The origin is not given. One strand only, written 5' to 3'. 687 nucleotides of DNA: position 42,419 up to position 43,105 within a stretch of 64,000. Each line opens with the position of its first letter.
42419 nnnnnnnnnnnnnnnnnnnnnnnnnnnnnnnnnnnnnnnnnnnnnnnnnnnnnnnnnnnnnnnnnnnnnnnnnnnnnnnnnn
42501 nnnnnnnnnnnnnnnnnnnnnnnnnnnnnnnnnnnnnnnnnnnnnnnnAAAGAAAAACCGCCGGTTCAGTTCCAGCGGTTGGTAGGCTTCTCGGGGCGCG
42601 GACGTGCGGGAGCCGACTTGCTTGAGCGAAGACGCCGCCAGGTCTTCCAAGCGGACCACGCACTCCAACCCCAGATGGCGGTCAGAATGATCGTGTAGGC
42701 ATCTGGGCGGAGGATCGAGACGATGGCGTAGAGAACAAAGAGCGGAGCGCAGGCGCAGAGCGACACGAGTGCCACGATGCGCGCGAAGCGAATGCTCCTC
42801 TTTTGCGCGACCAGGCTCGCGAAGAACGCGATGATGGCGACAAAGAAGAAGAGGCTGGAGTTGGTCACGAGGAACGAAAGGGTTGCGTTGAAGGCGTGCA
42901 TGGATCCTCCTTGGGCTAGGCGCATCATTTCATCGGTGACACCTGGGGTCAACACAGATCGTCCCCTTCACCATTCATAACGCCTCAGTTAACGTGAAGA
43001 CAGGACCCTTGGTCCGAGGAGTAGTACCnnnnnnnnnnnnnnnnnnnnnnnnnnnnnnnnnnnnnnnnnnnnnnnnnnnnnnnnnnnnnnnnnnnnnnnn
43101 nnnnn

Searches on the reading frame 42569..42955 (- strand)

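Call 10: search_protein_families(library=pfam, proteins=[window:42569-42955:-], max_evalue=0.01)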
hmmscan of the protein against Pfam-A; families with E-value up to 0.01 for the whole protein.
window:42569-42955:- (129 aa): 2 families
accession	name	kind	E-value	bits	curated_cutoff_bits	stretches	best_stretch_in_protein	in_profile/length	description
PF04893.22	Yip1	-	0.00036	20.9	28.6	1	19-104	56-142/173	Yip1 domain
PF04114.19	Gaa1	-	0.01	15.4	28.6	0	25-102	385-479/497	Gaa1-like, GPI transamidase component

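Call 44: search_protein_families(library=phrogs, proteins=[window:42569-42955:-], max_evalue=0.01)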
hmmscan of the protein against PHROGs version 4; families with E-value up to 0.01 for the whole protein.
window:42569-42955:- (129 aa): 0 families

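Call 45: search_protein_families(library=padloc, proteins=[window:42569-42955:-], max_evalue=0.01)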
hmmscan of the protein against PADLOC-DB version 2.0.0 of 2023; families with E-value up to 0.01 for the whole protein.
window:42569-42955:- (129 aa): 0 families
